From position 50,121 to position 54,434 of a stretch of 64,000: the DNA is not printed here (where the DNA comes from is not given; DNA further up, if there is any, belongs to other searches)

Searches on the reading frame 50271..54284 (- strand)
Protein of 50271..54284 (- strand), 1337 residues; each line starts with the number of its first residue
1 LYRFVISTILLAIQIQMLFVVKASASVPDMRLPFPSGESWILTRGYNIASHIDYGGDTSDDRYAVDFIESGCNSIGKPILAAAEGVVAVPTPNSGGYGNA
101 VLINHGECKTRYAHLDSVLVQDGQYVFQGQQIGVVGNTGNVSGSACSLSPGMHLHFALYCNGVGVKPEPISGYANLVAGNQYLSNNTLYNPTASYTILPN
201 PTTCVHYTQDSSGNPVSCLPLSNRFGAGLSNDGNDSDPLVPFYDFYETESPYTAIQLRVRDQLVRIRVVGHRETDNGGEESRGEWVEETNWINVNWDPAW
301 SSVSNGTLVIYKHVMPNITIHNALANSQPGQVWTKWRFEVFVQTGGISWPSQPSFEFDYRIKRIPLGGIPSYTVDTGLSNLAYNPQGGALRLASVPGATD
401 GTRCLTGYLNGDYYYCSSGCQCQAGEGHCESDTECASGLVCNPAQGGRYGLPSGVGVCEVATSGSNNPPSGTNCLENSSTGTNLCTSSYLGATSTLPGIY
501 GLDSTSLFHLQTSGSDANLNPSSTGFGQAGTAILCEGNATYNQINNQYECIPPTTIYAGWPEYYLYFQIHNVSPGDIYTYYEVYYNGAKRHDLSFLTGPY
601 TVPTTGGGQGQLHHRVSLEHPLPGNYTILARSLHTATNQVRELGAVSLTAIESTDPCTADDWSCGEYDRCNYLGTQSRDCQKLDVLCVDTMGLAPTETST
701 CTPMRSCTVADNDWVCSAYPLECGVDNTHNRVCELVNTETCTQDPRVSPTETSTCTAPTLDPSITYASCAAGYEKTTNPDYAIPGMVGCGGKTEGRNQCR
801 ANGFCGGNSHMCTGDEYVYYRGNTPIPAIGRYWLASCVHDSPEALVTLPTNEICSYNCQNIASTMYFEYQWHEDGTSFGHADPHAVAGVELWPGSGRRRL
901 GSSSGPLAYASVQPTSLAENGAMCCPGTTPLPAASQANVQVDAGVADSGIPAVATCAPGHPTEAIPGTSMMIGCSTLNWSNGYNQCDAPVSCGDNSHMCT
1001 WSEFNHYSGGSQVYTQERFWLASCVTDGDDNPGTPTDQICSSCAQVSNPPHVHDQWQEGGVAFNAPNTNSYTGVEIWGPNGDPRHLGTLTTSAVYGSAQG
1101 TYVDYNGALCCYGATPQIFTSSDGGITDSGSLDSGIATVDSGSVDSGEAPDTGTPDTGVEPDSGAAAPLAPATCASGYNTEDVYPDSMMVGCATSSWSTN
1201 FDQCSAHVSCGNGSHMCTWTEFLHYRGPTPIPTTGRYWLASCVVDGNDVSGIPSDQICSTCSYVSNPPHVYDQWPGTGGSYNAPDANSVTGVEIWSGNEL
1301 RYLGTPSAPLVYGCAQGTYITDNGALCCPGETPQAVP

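Call 19: search_protein_families(library=pfam, proteins=[window:50271-54284:-], max_evalue=0.0001)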
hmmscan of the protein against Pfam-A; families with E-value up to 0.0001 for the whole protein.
window:50271-54284:- (1337 aa): 1 family
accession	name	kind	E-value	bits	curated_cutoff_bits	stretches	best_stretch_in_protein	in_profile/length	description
PF01551.29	Peptidase_M23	-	5.3e-21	75.1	28.7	1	74-167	11-96/96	Peptidase family M23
